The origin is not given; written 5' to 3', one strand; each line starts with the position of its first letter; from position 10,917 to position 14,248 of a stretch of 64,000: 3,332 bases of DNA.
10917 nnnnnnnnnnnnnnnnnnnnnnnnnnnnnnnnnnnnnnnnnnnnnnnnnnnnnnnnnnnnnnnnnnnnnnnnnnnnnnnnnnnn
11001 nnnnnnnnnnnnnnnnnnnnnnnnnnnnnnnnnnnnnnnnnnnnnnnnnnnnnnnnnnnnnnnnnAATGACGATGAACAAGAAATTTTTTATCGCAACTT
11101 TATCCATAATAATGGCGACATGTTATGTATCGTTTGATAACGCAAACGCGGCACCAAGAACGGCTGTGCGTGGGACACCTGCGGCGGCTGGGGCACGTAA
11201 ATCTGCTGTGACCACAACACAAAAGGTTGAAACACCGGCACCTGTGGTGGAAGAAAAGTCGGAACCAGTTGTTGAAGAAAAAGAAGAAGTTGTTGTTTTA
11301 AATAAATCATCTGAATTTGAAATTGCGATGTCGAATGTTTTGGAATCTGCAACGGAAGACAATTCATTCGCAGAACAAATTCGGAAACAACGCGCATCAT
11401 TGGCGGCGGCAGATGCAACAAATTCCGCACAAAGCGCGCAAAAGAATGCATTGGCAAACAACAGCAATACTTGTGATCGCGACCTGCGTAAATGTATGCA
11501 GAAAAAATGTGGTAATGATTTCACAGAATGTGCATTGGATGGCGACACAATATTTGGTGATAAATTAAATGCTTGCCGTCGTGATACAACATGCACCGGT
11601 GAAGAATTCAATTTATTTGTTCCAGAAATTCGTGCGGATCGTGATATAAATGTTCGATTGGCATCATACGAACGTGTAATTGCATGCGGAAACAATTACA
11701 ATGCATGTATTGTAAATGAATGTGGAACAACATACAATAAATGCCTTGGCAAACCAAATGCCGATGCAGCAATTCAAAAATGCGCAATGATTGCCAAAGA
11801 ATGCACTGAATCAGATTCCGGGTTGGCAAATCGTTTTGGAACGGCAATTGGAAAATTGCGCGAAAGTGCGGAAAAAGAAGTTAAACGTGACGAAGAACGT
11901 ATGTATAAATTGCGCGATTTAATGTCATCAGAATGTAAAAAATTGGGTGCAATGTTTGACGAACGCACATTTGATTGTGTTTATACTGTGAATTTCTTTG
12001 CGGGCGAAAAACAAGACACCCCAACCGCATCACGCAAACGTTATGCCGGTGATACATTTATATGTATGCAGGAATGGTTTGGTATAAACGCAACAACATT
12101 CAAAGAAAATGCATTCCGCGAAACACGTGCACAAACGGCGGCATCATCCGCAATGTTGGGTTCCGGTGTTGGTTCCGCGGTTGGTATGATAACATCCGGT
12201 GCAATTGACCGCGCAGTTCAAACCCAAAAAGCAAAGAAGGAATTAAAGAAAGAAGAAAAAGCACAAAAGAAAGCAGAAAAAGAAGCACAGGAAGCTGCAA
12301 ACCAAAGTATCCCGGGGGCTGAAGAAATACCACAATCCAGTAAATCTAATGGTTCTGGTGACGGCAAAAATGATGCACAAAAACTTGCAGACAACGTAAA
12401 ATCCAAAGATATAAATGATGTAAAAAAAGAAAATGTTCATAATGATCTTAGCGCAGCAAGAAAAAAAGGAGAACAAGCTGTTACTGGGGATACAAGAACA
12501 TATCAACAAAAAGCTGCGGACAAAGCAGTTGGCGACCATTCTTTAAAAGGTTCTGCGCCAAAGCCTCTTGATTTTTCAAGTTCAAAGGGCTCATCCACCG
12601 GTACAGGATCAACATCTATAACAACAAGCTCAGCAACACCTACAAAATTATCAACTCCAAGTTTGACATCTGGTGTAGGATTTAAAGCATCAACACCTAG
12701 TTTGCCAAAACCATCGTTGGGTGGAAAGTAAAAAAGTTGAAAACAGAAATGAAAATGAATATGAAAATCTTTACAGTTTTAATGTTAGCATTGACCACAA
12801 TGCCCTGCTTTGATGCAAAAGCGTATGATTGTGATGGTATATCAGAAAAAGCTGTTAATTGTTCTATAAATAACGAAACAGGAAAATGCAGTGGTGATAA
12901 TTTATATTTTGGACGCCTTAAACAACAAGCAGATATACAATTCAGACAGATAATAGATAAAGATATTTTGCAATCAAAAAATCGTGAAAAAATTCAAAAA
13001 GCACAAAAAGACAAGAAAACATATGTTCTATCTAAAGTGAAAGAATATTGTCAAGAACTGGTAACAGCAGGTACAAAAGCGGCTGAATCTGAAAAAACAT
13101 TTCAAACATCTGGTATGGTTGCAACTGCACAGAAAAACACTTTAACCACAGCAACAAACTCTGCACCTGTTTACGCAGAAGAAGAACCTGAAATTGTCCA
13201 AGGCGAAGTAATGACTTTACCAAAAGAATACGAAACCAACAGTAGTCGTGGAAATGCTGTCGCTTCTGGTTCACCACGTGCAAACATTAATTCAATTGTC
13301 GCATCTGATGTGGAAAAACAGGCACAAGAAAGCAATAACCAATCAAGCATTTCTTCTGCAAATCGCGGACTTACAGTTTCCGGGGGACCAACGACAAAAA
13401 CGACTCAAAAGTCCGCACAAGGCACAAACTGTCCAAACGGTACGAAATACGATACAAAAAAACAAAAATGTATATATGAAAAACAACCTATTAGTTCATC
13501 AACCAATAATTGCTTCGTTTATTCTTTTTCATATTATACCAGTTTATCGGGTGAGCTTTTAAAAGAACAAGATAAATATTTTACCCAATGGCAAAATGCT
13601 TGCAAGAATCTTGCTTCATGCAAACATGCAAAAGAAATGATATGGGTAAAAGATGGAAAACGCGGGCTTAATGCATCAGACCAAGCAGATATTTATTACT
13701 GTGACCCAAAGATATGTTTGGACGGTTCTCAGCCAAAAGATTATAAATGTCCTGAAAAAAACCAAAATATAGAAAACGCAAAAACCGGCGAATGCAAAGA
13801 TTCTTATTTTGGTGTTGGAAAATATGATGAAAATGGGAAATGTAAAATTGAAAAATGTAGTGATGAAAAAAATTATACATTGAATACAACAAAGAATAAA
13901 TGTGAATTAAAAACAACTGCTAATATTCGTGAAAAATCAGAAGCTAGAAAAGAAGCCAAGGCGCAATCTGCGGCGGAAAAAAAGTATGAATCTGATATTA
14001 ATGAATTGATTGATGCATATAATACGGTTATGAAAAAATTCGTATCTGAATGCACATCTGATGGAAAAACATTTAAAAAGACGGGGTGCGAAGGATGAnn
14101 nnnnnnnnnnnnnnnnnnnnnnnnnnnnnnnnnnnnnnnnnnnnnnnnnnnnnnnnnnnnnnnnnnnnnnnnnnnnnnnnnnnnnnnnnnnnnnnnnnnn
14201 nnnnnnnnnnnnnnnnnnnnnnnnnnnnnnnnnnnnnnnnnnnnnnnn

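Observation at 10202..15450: Operon of four secreted proteins, mostly cysteine-rich, two with glycine-zipper-like segments: candidate undescribed surface or pore-forming machine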

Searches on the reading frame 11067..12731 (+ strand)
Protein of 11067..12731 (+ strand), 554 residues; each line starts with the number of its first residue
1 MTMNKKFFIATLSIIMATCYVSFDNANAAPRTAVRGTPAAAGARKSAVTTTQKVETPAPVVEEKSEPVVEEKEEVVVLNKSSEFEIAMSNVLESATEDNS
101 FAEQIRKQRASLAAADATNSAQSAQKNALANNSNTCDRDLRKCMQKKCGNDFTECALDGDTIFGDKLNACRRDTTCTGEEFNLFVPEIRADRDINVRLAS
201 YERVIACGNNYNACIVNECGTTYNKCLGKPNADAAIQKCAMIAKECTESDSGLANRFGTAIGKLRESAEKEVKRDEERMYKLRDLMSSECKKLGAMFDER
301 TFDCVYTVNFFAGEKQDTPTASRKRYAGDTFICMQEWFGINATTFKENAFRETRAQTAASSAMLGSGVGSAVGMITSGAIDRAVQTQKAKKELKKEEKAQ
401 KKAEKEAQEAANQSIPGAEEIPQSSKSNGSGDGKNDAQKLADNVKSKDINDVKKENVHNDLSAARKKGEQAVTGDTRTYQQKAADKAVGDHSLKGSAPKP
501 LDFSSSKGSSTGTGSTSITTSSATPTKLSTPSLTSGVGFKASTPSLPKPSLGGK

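Call 3: search_protein_families(library=pfam, proteins=[window:11067-12731:+], max_evalue=1)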
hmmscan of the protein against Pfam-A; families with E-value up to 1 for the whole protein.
window:11067-12731:+ (554 aa): 1 family
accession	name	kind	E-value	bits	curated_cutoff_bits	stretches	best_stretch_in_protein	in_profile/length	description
PF15605.11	Ntox28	-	0.0084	16.6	25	1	436-468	8-40/113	Bacterial toxin 28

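Call 4: search_protein_families(library=ncbifam, proteins=[window:11067-12731:+], max_evalue=1)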
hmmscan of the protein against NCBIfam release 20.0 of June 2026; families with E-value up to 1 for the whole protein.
window:11067-12731:+ (554 aa): 0 families

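Call 12: search_solved_structures(query=window:11067-12731:+, max_evalue=1)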
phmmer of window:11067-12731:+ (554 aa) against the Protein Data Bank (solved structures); distinct sequences matched with E-value up to 1: 5.
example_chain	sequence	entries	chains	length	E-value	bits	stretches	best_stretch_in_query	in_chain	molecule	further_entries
7rja_B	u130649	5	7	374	0.088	15.2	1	412-535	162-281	Cytochrome b-c1 complex subunit 2, mitochondrial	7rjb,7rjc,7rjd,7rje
2bg9_E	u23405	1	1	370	0.48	12.8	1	212-267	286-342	ACETYLCHOLINE RECEPTOR PROTEIN, GAMMA CHAIN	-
5a2v_A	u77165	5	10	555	0.61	12.4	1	391-454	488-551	MITOCHONDRIAL PROTEIN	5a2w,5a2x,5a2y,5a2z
5a30_A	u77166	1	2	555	0.61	12.4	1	391-454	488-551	MITOCHONDRIAL PROTEIN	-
8dtq_A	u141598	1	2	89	0.75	12.1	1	275-350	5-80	Helix-turn-helix domain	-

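Call 37: find_homologous_proteins(query=window:11067-12731:+, max_evalue=0.001)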
Query window:11067-12731:+ (554 aa): 679 proteins with E <= 0.001 among 8000 candidates; the best 120 are listed.
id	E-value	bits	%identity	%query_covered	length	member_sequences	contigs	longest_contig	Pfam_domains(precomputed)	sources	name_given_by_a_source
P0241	0.0e+0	1152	96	100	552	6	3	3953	-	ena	-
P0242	1.7e-245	834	88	80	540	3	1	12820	-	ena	-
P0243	2.8e-229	780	87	71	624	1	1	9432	-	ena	-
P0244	9.2e-216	736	66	96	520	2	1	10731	-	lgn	-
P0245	5.0e-211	720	64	99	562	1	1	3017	-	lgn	-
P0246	7.8e-203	693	79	70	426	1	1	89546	-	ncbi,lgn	-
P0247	1.9e-200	685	69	88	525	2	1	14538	-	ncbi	-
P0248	3.0e-193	662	96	57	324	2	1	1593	-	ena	-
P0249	1.3e-192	660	79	70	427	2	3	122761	-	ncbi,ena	-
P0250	2.3e-192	659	64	90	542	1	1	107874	-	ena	-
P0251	3.3e-190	652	67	87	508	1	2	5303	-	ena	-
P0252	2.8e-188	645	75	73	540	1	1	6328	-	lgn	-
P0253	5.2e-188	644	65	85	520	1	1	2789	-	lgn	-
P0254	7.8e-188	644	74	71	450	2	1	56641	-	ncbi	-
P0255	3.5e-186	638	76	71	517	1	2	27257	-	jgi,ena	-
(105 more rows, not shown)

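Call 57: search_solved_structures(query=A4, max_evalue=1)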
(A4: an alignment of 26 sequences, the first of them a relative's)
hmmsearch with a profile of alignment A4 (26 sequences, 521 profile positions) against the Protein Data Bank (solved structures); distinct sequences matched with E-value up to 1: 5.
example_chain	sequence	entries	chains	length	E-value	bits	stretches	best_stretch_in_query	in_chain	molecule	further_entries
5gm6_X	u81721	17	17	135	0.068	15.3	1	367-476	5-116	Pre-mRNA-splicing factor CWC21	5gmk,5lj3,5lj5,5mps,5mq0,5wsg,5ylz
7zw0_sj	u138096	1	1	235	0.24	13.5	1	371-470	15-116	Uncharacterized protein YIL161W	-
6uxv_C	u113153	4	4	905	0.82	11.7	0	380-483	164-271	SWI/SNF chromatin-remodeling complex subunit SNF5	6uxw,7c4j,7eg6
7egm_C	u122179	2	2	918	0.84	11.7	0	380-483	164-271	SWI/SNF chromatin-remodeling complex subunit SNF5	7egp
29vf_O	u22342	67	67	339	0.99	11.5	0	400-452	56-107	TATA-box-binding protein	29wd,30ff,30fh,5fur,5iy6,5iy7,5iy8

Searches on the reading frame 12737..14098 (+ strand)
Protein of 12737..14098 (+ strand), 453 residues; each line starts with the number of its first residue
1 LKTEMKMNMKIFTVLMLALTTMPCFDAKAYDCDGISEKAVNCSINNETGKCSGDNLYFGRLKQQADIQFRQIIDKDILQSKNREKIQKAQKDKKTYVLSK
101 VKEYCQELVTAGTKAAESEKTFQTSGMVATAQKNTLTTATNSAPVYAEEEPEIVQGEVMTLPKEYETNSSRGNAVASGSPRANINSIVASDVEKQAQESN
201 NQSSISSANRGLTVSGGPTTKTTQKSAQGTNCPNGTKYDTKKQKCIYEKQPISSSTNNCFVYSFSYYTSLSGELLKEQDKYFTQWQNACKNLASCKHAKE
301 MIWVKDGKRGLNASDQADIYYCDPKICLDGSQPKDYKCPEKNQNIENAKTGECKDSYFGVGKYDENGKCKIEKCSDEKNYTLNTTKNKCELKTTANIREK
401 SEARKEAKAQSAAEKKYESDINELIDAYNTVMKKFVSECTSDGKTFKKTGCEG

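Call 3: search_protein_families(library=pfam, proteins=[window:12737-14098:+], max_evalue=1)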
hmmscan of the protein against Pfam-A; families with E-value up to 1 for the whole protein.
window:12737-14098:+ (453 aa): 2 families
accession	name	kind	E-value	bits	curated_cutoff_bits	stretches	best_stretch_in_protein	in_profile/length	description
PF01607.29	CBM_14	-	0.057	14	22.1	1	228-250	27-49/53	Chitin binding Peritrophin-A domain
PF23803.1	Phage_TAC_17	-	0.23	11.9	27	1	400-449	36-85/178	Phage tail assembly chaperone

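Call 4: search_protein_families(library=ncbifam, proteins=[window:12737-14098:+], max_evalue=1)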
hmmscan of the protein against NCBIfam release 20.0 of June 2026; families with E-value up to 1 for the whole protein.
window:12737-14098:+ (453 aa): 0 families

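Call 13: search_solved_structures(query=window:12737-14098:+, max_evalue=1)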
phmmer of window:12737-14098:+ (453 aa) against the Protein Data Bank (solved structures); distinct sequences matched with E-value up to 1: 1.
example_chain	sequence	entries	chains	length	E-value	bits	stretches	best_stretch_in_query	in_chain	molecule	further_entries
5xau_C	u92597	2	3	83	0.49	12.5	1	380-429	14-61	Laminin subunit gamma-1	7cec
